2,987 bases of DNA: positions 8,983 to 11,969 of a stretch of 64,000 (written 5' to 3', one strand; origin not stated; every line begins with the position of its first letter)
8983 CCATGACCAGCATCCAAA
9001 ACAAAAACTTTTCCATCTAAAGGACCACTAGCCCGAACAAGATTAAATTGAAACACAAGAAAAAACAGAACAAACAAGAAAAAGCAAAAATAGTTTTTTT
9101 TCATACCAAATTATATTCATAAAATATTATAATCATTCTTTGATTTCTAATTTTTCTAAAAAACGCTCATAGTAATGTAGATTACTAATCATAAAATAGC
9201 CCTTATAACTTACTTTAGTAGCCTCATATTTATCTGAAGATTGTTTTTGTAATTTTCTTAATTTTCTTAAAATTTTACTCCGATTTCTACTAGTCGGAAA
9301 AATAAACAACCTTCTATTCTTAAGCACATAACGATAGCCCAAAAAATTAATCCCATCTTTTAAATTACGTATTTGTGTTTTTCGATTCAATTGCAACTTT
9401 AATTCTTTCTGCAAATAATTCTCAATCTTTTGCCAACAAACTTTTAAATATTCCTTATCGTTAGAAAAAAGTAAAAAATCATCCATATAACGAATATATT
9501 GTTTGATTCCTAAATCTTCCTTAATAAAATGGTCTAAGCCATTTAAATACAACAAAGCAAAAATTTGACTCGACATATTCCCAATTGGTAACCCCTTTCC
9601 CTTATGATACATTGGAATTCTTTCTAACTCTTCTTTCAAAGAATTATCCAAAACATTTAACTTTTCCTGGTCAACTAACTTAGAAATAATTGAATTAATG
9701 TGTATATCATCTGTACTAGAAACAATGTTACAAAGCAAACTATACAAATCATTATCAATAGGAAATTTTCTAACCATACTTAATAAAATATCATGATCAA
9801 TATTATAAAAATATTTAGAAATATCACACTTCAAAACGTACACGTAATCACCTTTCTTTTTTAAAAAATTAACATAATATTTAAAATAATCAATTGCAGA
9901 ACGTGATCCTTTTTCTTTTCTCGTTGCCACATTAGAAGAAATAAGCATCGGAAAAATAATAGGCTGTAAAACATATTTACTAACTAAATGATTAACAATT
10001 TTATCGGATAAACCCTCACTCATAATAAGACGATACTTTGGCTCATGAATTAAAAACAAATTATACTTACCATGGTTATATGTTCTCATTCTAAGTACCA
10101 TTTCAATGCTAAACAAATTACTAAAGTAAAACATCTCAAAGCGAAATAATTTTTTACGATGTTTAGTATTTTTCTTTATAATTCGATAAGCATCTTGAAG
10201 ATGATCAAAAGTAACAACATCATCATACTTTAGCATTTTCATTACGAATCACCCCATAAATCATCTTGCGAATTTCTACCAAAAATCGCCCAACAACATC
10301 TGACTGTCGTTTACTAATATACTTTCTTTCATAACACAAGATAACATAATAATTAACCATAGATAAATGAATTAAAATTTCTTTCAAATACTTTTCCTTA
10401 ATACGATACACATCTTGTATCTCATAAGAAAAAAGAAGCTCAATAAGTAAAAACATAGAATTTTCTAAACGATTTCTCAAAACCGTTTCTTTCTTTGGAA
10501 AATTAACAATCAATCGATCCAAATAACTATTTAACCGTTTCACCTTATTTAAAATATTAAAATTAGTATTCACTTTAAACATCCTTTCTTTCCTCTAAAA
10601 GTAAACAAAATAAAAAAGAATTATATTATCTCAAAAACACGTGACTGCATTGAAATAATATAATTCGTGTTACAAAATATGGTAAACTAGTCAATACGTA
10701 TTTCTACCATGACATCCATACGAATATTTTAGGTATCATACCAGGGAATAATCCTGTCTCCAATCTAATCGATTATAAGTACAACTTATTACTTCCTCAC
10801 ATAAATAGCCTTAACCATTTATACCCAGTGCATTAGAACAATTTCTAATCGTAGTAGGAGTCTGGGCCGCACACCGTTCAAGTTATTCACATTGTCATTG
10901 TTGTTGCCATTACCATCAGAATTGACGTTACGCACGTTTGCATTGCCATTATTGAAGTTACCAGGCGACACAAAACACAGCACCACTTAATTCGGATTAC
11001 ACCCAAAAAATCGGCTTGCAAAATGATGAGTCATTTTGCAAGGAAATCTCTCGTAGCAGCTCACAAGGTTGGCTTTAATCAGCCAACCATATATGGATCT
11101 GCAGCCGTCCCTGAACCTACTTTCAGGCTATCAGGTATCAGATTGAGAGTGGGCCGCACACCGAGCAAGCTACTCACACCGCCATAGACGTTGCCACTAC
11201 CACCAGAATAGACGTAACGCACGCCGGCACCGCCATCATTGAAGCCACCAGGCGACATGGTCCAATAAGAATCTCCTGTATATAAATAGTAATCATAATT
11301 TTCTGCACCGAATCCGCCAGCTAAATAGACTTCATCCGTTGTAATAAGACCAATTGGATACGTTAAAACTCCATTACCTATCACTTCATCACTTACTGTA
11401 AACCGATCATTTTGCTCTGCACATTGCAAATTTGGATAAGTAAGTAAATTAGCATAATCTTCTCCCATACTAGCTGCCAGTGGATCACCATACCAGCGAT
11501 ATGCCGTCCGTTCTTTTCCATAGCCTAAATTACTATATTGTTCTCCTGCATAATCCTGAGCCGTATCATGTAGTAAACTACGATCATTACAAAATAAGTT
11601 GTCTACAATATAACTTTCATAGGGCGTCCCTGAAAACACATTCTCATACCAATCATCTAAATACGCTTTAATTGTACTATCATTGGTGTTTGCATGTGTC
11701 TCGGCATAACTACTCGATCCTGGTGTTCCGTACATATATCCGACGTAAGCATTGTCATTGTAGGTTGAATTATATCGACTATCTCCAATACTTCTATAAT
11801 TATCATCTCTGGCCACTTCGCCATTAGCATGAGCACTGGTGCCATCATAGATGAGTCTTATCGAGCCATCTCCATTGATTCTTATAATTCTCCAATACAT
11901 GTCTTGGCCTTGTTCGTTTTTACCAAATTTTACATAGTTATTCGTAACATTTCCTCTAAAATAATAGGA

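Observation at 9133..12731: Complete, apparently active chromosomal DGR diversifying a membrane-anchored surface protein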

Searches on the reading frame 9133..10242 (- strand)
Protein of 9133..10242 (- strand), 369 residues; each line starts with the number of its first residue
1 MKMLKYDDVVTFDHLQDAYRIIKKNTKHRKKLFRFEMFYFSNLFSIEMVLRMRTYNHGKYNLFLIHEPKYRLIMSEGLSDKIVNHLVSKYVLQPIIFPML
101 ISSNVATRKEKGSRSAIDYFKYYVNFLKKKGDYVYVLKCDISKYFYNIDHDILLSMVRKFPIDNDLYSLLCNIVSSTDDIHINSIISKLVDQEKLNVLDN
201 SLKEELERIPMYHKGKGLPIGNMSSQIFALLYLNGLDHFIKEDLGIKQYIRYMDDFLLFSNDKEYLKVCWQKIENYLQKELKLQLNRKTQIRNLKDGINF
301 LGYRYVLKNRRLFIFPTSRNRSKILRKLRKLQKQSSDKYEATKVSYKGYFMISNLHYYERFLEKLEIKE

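Call 4: search_protein_families(library=pfam, proteins=[window:9133-10242:-], max_evalue=0.01)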
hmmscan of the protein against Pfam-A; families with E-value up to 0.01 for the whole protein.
window:9133-10242:- (369 aa): 1 family
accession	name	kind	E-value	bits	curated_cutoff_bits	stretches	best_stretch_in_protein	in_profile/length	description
PF00078.32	RVT_1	-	6.1e-18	65.7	29.6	1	69-304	8-204/205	Reverse transcriptase (RNA-dependent DNA polymerase)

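Call 17: find_related_loci(query=window:9133-10242:-, collection=genome_contigs, flank=10000)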
Query window:9133-10242:- (369 aa) in genome_contigs; peptide patterns used: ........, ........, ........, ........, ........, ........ (x = any residue, [..] = any of these).
247 stretches matched a pattern; 214 encode a relative of the query (tblastn E <= 1e-3); the best 80 are kept; 80 distinct loci.
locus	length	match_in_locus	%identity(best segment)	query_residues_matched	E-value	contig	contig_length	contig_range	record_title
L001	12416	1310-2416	99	1-369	0e+0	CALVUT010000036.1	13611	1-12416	MAG: uncultured Bacilli bacterium isolate E0_RM__bin3 genome assembly, contig: E0_RM__k127_653689, whole genome shotgun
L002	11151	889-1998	60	1-366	9e-134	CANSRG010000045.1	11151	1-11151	MAG TPA_asm: uncultured Tenericutes bacterium isolate SRR15510224_bin.64_metawrap_v1.3_MAG genome assembly, contig: NODE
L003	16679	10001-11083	53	3-358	2e-109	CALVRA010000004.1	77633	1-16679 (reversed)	MAG: uncultured Bacilli bacterium isolate BRZ_CL__bin38 genome assembly, contig: BRZ_CL__NODE_414_length_77633_cov_11.76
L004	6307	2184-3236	51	6-351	3e-107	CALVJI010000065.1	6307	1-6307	MAG: uncultured Bacilli bacterium isolate BRZ_GB__bin84 genome assembly, contig: BRZ_GB__NODE_16563_length_6307_cov_5.37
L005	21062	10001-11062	52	3-351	3e-106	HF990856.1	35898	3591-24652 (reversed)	Firmicutes bacterium CAG:822 genomic scaffold, scf32, whole genome shotgun sequence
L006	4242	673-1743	52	3-354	4e-105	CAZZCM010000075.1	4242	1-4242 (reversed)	MAG TPA_asm: uncultured Muribaculaceae bacterium isolate SRP222994_co1_288 genome assembly, contig: NODE_39294_length_42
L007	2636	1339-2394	53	4-350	1e-107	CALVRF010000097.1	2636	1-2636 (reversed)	MAG: uncultured Bacilli bacterium isolate BRZ_GA__bin21 genome assembly, contig: BRZ_GA__NODE_47687_length_2636_cov_7.01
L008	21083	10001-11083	49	6-358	4e-103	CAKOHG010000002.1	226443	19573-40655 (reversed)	MAG: uncultured Bacilli bacterium isolate REFINED_METABAT215_TOP10_CONTIGS_1500_ASSEMBLY_K77_MERGED__Hadza_MoBio_C-REDO_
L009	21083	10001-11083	49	6-358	8e-103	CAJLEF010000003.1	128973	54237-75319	MAG TPA_asm: uncultured Firmicutes bacterium isolate ERR1600688-bin.2 genome assembly, contig: NODE_113_length_128973_co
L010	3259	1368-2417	52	5-349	5e-104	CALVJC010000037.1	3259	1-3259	MAG: uncultured Bacilli bacterium isolate E01__bin10 genome assembly, contig: E01__k127_4526248, whole genome shotgun se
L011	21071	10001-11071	50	6-354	1e-100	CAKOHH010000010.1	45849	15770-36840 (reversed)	MAG: uncultured Bacilli bacterium isolate REFINED_METABAT215_TOP10_CONTIGS_1500_ASSEMBLY_K77_MERGED__Hadza_MoBio_hadza-E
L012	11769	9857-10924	52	3-353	2e-100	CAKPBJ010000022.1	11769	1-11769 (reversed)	MAG: uncultured Bacilli bacterium isolate REFINED_METABAT215_TOP10_CONTIGS_1500_ASSEMBLY_K77_MERGED__Hadza_MoBio_hadza-A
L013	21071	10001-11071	50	3-354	2e-100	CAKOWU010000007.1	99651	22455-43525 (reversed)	MAG: uncultured Bacilli bacterium isolate REFINED_METABAT215_TOP10_CONTIGS_1500_ASSEMBLY_K77_MERGED__Hadza_MoBio_hadza-E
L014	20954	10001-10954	52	1-330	2e-98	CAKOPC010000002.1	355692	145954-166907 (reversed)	MAG: uncultured Bacilli bacterium isolate REFINED_METABAT215_TOP10_CONTIGS_1500_ASSEMBLY_K77_MERGED__Hadza_PheChl_Fiber-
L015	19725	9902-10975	47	4-356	3e-98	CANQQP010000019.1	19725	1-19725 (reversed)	MAG: uncultured Bacilli bacterium isolate Lapin-008__bin8 genome assembly, contig: Lapin-008__NODE_3141_length_19725_cov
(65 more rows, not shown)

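Call 18: search_dna_similar(query=window:9133-10242:-, collection=phages, mode=protein, max_rows=15)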
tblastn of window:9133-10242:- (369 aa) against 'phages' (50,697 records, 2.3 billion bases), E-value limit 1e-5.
Records with a match: 107; places in all: 107; records where one place covers at least 80% of the query: 67.
Best place of each record, by identity: <60% 107.
By first word of the organism name: Bacteriophage 20; uncultured 16; Faecalibacterium 9; Bacteroides 7; Pseudomonas 6; Vibrio 6; CrAssphage 5; Bordetella 5; Burkholderia 4; Butyrivibrio 4; and 16 more.
By host as written in the record: - 50; Faecalibacterium prausnitzii 8; Bacillus alcalophilus CGMCC 1.3604 3; Butyrivibrio fibrisolvens DSM 3071 3; Pseudoalteromonas elyakovii HL-AS1 2; Vibrio parahaemolyticus 2; Burkholderia sp. 2; Burkholderia cenocepacia 2; and 30 more.
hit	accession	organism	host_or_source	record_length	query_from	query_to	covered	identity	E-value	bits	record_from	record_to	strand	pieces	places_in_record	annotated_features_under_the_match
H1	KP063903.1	Bacillus phage BalMu-1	Bacillus alcalophilus CGMCC 1.3604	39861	6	304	81%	39.1%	4e-54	197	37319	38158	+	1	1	retron-type RNA-directed DNA polymerase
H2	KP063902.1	Bacillus phage BalMu-1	Bacillus alcalophilus CGMCC 1.3604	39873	6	304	81%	39.1%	4e-54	197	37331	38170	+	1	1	retron-type RNA-directed DNA polymerase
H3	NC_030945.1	Bacillus phage BalMu-1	Bacillus alcalophilus CGMCC 1.3604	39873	6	304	81%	39.1%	4e-54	197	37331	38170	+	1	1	Reverse transcriptase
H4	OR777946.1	Phage nd12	-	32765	3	303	82%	37.1%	6e-52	191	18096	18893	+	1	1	hypothetical protein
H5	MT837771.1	Bacteriophage sp.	human fecal samples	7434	3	303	82%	36.8%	3e-51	189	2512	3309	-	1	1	record has no annotation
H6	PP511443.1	Dulem virus 37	Propithecus coquereli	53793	6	312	83%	35.7%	2e-40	157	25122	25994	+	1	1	RT G2 protein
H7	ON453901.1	Clostridium phage Saumur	Enterocloster clostridioformis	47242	9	312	82%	35.9%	1e-44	170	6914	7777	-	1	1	reverse transcriptase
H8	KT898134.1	Aeromonas phage phiARM81mr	Aeromonas sp. ARM81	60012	2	317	86%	31.9%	2e-37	149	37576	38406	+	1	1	retron-type RNA-directed DNA polymerase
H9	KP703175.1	ANMV-1 virus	uncultured archaeon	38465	6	303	81%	33.6%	2e-34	140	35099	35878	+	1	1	reverse transcriptase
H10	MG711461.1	Faecalibacterium phage FP_Lagaffe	Faecalibacterium prausnitzii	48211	9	304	80%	33.8%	8e-36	144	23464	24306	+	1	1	reverse transcriptase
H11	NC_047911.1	Faecalibacterium phage FP_Lagaffe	Faecalibacterium prausnitzii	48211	9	304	80%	33.8%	8e-36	144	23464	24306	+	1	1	Reverse transcriptase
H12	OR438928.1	Pseudoalteromonas phage ACA1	Pseudoalteromonas elyakovii HL-AS1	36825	6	313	83%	31.3%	2e-33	137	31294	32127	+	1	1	reverse transcriptase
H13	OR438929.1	Pseudoalteromonas phage ACA2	Pseudoalteromonas nigrifaciens HL-AS2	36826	6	313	83%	31.3%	2e-33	137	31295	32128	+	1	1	reverse transcriptase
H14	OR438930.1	Pseudoalteromonas phage proACA1-A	Pseudoalteromonas elyakovii HL-AS1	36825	6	312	82%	31.8%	3e-26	143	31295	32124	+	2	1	none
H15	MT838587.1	Bacteriophage sp.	human fecal samples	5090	6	304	81%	32.2%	2e-29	125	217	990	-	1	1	record has no annotation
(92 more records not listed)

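Call 25: search_protein_families(library=ncbifam, proteins=[window:9133-10242:-], max_evalue=1)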
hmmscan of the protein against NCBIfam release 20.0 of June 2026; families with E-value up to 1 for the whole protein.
window:9133-10242:- (369 aa): 6 families
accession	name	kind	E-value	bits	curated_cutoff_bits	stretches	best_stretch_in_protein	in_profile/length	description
TIGR04416.1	group_II_RT_mat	equivalog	1.4e-26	93.5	300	2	183-359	144-326/353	group II intron reverse transcriptase/maturase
NF041747.1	Drt3a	equivalog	1.4e-14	54.3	200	1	133-310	110-267/412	antiviral reverse transcriptase Drt3a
NF038233.2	retron_St85_RT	exception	7.3e-09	35.3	235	1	134-344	89-266/289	retron St85 family RNA-directed DNA polymerase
NF041750.1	Drt5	equivalog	5.6e-06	25.6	550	2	242-291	201-250/484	antiviral reverse transcriptase Drt5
TIGR04499.1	abortive_AbiA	subfamily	0.0087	14.8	250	2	118-159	132-171/615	AbiA family abortive infection protein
TIGR01831.1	fabG_rel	equivalog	0.055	12.8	338.85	1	179-224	171-216/239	3-ketoacyl-ACP reductase FabG2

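Call 28: search_solved_structures(query=window:9133-10242:-, max_evalue=0.001)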
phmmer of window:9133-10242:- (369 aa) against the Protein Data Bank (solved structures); distinct sequences matched with E-value up to 0.001: 8.
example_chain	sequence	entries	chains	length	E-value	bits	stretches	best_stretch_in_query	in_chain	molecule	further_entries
8ub7_A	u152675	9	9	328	7.8e-34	120.9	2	205-354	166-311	Reverse transcriptase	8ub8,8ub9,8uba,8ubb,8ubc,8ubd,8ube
6me0_C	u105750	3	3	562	2.1e-10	43.9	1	215-334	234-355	Maturase reverse transcriptase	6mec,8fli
6ar1_A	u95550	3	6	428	1.4e-09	41.2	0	215-332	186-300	GsI-IIC RT | Trt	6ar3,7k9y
8bgj_A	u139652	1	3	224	2.2e-07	34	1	215-303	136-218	RNA-directed DNA polymerase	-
7uim_D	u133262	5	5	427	6.6e-07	32.4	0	217-335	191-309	Group II intron reverse transcriptase/maturase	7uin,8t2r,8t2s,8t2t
5hhl_A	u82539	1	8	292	3.9e-06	29.8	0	217-307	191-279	Retron-type reverse transcriptase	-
5hhj_A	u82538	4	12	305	1.7e-05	27.8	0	217-306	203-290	Retron-type reverse transcriptase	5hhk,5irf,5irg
7kft_D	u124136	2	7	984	0.00029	23.7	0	215-305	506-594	Cas6-RT-Cas1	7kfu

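Call 59: get_annotated_region(hit=H4, flank=6000)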
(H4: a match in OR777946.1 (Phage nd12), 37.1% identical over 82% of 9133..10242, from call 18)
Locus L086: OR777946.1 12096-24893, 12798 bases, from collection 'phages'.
description: Phage nd12, complete genome.
organism: Phage nd12 (NCBI taxid 3110882)
taxonomy: Viruses; Duplodnaviria; Heunggongvirae; Uroviricota; Caudoviricetes
host: -; source: -; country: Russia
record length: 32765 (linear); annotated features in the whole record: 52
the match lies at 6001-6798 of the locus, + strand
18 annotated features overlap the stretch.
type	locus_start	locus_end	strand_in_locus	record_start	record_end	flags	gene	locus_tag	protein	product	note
CDS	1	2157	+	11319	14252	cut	-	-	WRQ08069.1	hypothetical protein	-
CDS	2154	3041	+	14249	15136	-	-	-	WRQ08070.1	hypothetical protein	-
CDS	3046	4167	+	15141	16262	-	-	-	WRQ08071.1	hypothetical protein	-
CDS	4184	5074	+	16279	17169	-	-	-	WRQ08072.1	structural protein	-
CDS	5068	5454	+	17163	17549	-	-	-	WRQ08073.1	hypothetical protein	-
CDS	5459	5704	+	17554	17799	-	-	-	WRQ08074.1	hypothetical protein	-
CDS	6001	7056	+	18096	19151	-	-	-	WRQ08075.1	hypothetical protein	-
CDS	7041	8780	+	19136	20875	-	-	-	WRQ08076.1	hypothetical protein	-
CDS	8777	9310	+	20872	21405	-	-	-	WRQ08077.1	hypothetical protein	-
CDS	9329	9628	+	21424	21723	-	-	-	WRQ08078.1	hypothetical protein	-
CDS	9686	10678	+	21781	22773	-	-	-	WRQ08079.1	N-acetylmuramoyl-L-alanine amidase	-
CDS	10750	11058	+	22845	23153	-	-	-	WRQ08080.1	hypothetical protein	-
CDS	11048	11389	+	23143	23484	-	-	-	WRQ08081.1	hypothetical protein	-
CDS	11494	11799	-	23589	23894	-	-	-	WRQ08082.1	hypothetical protein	-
CDS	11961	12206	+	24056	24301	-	-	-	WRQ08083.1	hypothetical protein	-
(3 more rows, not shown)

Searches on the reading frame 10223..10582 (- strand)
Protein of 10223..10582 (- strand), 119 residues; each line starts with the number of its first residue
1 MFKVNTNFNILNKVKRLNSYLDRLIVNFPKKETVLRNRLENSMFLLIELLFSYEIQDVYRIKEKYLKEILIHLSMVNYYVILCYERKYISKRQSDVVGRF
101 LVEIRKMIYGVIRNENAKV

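Call 4: search_protein_families(library=pfam, proteins=[window:10223-10582:-], max_evalue=0.01)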
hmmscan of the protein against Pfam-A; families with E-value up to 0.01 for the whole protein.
window:10223-10582:- (119 aa): 1 family
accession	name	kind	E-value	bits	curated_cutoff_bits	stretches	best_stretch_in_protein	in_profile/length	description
PF22296.2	bAvd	-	8.5e-09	36.3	40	1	10-113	3-105/107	bAvd-like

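Call 25: search_protein_families(library=ncbifam, proteins=[window:10223-10582:-], max_evalue=1)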
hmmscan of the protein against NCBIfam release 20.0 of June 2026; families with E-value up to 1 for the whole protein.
window:10223-10582:- (119 aa): 1 family
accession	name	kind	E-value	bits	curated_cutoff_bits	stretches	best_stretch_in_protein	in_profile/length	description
NF033474.1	DivGenRetAVD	equivalog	6.4e-11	42.5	80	1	9-110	2-101/104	diversity-generating retroelement protein Avd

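Call 29: search_solved_structures(query=window:10223-10582:-, max_evalue=1)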
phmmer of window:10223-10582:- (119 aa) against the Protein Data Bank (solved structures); distinct sequences matched with E-value up to 1: 1.
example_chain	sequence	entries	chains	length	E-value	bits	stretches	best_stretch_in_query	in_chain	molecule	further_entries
9qdr_A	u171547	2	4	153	0.39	14.2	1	12-93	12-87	MarR family transcriptional regulator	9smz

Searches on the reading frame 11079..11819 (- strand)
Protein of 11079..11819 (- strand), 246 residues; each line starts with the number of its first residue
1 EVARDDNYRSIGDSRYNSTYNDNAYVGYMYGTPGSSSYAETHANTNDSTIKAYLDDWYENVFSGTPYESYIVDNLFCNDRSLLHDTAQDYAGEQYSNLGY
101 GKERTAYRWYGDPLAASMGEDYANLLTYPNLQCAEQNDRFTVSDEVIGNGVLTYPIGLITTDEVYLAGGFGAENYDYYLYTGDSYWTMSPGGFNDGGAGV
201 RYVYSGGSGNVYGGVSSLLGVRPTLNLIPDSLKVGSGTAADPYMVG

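Call 55: predict_structure(alignment_id=A4)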
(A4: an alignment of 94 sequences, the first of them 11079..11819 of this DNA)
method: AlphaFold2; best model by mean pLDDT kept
length: 246 residues; sequences in the alignment: 94
mean_pLDDT: 67.0   pTM: 0.66
mean pLDDT of the five models: 67.0, 64.4, 63.4, 62.8, 53.6
residues with pLDDT >= 90: 0; 70-90: 109; 50-70: 115; < 50: 22
segments of 3 or more residues with pLDDT < 50: 1-7, 147-149, 237-240, 244-246
pLDDT, mean of each block of 10 residues (from residue 1): 45 60 60 78 69 82 80 69 70 75 66 55 60 64 54 72 75 76 79 67 81 68 63 51 48
secondary structure, 60 per line:
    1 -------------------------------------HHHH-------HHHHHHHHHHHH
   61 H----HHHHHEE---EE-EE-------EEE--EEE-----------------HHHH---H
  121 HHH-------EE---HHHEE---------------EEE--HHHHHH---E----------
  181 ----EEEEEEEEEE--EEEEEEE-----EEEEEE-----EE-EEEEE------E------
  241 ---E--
elements in order: H38-41 H49-61 H66-70 E88-90 E93-95 H113-116 H120-123 E156-158 H161-166 E185-194 E197-203 E209-214 E223-227

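Call 57: search_solved_structures(query=A4, max_evalue=10)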
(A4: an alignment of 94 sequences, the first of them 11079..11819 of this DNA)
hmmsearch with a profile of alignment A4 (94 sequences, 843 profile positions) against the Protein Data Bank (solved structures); distinct sequences matched with E-value up to 10: 0.

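Call 58: fold_search(model_id=the predicted structure, library=pdb)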
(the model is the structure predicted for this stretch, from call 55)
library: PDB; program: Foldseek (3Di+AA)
matches with E <= 10: 125; with E <= 0.001: 0
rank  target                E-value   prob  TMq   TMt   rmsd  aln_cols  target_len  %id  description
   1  3unf_K                3.0e+00  0.03  0.08  0.09   4.6        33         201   24  Mouse 20S immunoproteasome in complex with PR-957 (released 2012-02-29)
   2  5yig_A                3.2e+00  0.04  0.08  0.09   8.5        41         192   17  Crystal structure of Streptococcus pneumonia ParE with inhibitor (released 2018-09-05)
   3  5g3o_F                4.1e+00  0.01  0.07  0.06   7.0        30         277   10  Bacillus cereus formamidase (BceAmiF) inhibited with urea. (released 2017-04-12)
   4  8yiy_M                4.4e+00  0.03  0.08  0.09   4.7        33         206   21  Cryo-EM structure of human proteasome assembly intermediate preholo-1 (released 2025-01-15)
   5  6avo_C                4.4e+00  0.02  0.08  0.09   4.8        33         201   24  Cryo-EM structure of human immunoproteasome with a novel noncompetitive inhibitor that selectively inhibits activated  (released 2017-12-06)
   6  5g3o_E                4.4e+00  0.01  0.06  0.05   8.3        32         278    9  Bacillus cereus formamidase (BceAmiF) inhibited with urea. (released 2017-04-12)
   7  2e2l_A                4.4e+00  0.01  0.05  0.04   8.3        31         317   13  Helicobacter pylori formamidase AmiF contains a fine-tuned cysteine-glutamate-lysine catalytic triad (released 2007-02-13)
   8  6rey_N                5.0e+00  0.03  0.08  0.09   4.7        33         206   21  Human 20S-PA200 Proteasome Complex (released 2019-09-04)
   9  4url_A                5.0e+00  0.01  0.05  0.04  12.0        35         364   23  Crystal Structure of Staph ParE43kDa in complex with KBD (released 2014-07-16)
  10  8i99_A                5.0e+00  0.01  0.06  0.05   7.8        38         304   18  N-carbamoyl-D-amino-acid hydrolase mutant - M4Th3 (released 2023-03-22)
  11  9m3e                  5.0e+00  0.00  0.10  0.06  21.5       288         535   10  Carotenoid Cleavage Dioxygenase 1 variant from Osmanthus fragrans A191G E408Q (released 2026-03-04)
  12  8ypk_W                5.3e+00  0.03  0.08  0.09   4.7        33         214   21  mouse proteasome 20S subunit in complex with compound 1 (released 2024-07-31)
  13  5t0c_AT               5.3e+00  0.02  0.08  0.09   4.7        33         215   21  Structural basis for dynamic regulation of the human 26S proteasome (released 2016-10-19)
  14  6gsh_B                5.3e+00  0.02  0.10  0.05  10.4        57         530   23  Feline Calicivirus Strain F9 (released 2019-01-16)
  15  5lf6_E                5.6e+00  0.01  0.08  0.09   7.8        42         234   12  Human 20S proteasome complex with Z-LLY-ketoaldehyde at 2.1 Angstrom (released 2016-08-17)
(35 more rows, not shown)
